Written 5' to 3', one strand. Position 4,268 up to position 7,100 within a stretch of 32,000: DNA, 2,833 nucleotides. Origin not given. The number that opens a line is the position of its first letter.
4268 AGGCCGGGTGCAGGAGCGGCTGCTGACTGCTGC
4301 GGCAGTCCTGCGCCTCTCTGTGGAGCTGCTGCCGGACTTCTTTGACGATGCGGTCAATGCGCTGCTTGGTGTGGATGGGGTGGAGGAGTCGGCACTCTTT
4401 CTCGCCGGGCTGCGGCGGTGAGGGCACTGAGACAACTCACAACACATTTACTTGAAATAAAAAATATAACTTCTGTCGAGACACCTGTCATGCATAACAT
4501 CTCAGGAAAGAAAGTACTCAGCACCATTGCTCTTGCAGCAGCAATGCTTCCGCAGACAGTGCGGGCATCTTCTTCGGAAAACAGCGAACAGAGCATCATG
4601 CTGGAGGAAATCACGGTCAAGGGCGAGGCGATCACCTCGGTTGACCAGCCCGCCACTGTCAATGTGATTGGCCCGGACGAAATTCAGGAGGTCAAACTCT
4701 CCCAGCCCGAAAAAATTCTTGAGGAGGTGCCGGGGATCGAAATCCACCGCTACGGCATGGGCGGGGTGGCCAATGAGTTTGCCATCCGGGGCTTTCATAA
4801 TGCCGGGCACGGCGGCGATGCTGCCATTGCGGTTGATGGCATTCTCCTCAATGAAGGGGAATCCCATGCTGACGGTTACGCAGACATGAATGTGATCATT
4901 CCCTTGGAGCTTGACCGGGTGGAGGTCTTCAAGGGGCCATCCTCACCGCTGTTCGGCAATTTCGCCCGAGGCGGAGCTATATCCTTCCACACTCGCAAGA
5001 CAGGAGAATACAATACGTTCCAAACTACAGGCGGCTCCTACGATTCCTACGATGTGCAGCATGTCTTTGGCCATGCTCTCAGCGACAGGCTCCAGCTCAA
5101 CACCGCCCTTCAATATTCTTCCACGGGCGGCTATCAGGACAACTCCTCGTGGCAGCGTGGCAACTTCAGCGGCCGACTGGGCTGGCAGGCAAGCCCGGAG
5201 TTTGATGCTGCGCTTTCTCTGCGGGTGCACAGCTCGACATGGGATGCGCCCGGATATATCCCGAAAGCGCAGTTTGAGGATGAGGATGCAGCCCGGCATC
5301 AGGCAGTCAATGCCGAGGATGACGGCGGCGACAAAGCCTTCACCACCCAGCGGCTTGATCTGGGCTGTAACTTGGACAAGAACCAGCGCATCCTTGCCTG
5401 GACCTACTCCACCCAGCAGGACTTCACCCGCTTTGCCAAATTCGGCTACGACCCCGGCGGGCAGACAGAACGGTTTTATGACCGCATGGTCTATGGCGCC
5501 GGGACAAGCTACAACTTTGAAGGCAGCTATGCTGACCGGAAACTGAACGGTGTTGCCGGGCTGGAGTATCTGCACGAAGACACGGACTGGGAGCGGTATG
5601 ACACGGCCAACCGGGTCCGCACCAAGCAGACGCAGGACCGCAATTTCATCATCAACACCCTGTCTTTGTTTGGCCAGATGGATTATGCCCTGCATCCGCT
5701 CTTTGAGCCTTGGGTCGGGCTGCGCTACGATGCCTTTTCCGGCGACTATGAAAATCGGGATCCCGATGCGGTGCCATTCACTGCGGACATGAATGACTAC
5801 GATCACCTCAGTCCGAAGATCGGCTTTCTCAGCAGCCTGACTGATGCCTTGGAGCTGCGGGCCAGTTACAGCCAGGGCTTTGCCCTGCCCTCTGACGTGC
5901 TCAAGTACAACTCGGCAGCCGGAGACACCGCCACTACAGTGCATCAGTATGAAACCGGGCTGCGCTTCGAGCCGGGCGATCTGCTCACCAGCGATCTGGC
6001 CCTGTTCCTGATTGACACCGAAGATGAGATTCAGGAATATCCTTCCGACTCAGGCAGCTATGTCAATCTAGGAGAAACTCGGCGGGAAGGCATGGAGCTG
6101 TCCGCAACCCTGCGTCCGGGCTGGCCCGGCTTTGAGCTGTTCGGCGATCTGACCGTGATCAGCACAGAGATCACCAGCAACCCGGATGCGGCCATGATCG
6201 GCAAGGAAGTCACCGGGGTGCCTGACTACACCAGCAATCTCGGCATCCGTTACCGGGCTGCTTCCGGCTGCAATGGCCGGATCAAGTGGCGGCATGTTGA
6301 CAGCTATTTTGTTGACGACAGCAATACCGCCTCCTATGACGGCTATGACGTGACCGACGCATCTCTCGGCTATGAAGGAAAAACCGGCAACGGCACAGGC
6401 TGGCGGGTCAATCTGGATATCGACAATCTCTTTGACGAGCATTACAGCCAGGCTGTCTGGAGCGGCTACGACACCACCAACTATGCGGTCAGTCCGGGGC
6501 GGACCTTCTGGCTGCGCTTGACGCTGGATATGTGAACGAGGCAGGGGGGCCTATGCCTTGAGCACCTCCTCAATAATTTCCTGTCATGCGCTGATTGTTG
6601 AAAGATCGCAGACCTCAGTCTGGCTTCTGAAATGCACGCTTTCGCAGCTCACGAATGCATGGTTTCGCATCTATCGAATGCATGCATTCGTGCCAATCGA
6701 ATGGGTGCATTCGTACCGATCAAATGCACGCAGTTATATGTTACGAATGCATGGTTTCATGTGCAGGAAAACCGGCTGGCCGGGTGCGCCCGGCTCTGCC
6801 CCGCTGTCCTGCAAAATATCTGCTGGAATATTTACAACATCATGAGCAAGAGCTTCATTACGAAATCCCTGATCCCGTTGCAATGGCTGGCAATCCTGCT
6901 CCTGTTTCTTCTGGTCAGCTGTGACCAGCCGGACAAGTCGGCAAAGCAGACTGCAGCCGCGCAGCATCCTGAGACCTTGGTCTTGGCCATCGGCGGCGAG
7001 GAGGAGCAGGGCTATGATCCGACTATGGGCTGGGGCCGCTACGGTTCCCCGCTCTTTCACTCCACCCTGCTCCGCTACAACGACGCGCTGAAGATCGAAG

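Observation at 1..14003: Candidate ribosomal thiazol(in)e/His metallophore system: TOMM enzymes wired to an exporter, a TonB receptor and a Nik/Opp-type importer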

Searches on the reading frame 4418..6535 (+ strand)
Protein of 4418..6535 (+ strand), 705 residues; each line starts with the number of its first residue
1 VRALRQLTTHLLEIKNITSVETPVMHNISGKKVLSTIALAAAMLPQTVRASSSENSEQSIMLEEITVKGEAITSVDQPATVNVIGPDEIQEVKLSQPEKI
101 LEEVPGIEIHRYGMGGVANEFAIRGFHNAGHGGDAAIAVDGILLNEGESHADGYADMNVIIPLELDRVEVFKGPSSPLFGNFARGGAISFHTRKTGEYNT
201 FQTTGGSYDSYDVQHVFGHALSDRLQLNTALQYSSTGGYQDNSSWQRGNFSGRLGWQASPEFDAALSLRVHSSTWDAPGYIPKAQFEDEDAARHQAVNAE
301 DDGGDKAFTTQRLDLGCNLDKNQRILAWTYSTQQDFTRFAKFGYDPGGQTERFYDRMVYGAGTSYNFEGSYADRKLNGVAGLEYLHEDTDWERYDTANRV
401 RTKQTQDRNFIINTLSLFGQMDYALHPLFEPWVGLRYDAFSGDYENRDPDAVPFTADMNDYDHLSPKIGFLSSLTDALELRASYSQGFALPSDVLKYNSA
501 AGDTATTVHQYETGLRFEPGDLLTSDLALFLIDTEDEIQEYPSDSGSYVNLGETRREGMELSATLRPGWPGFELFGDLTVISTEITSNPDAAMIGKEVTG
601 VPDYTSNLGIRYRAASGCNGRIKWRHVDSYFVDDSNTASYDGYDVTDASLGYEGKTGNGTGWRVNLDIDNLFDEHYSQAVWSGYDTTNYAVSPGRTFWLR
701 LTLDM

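Call 6: search_protein_families(library=pfam, proteins=[window:4418-6535:+], max_evalue=0.01)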
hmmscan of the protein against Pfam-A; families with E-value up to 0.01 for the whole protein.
window:4418-6535:+ (705 aa): 2 families
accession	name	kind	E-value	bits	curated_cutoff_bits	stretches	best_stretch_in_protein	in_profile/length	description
PF00593.30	TonB_dep_Rec_b-barrel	-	2e-41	143.7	27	1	300-671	50-436/436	TonB dependent receptor-like, beta-barrel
PF07715.20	Plug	-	8.5e-18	65.3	23.9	1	76-187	4-107/107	TonB-dependent Receptor Plug Domain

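Call 11: search_protein_families(library=ncbifam, proteins=[window:4418-6535:+], max_evalue=0.001)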
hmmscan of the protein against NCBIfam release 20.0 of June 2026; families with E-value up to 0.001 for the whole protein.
window:4418-6535:+ (705 aa): 26 families (the best 25 are shown)
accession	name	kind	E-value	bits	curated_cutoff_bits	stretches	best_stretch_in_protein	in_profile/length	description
TIGR01783.1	TonB-siderophor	subfamily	2.1e-57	195.1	223.5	2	402-703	358-647/649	TonB-dependent siderophore receptor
TIGR01785.1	TonB-hemin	subfamily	6.2e-35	120.8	316.85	1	62-701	1-673/677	TonB-dependent heme/hemoglobin receptor family protein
TIGR01786.1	TonB-hemlactrns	subfamily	1.7e-30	106.1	323.75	1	74-701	18-715/719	TonB-dependent hemoglobin/transferrin/lactoferrin family receptor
NF041535.1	TonB_rec_PqqU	equivalog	1.1e-26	93.4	1200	1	68-702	7-670/676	TonB-dependent receptor PqqU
NF010651.0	PRK14050.1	equivalog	1.3e-22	79.7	884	2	463-701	495-726/730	TonB-dependent siderophore receptor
NF007465.0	PRK10044.1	equivalog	1e-20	73.6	803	2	478-684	502-708/726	ferrichrome porin FhuA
TIGR01779.1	TonB-B12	equivalog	1.6e-16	60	599.7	1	36-258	5-221/614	TonB-dependent vitamin B12 receptor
NF007926.1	PRK10641.1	equivalog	1.7e-14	53.3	836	1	79-256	46-219/617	TonB-dependent vitamin B12 receptor BtuB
NF047944.1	FoxamRcptFoxA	equivalog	7.8e-14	50.9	1300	2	37-195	11-165/697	ferrioxamine B receptor FoxA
NF049946.1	TonB_dep_CU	exception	1.7e-13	49.8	700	1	51-679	31-664/683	TonB-dependent receptor, CU motif-type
NF050067.1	TonBEntbctnRecCfrA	equivalog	3.8e-13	48.6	1200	2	51-197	15-162/698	TonB-dependent ferric enterobactin receptor CfrA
NF049945.1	TonB_dep_FCYXU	equivalog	6.3e-13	48.2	825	1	118-257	95-236/697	TonB-dependent receptor, FCYXU motif-type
NF049947.1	TonB_dep_PCPU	exception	2.2e-11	42.7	800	1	35-271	9-246/685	TonB-dependent receptor, PCPU motif-type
NF010012.0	PRK13486.1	equivalog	7.2e-11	41.2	924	1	39-197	6-162/696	TonB-dependent receptor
NF010010.0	PRK13483.1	equivalog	7.2e-11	40.8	927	1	33-197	8-167/660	ligand-gated channel protein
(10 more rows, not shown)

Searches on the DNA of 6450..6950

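Call 69: search_rna_families(source=window, start=6450, end=6950, threshold=evalue, max_evalue=1)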
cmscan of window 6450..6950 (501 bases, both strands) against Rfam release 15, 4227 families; matches with E-value up to 1: 0.
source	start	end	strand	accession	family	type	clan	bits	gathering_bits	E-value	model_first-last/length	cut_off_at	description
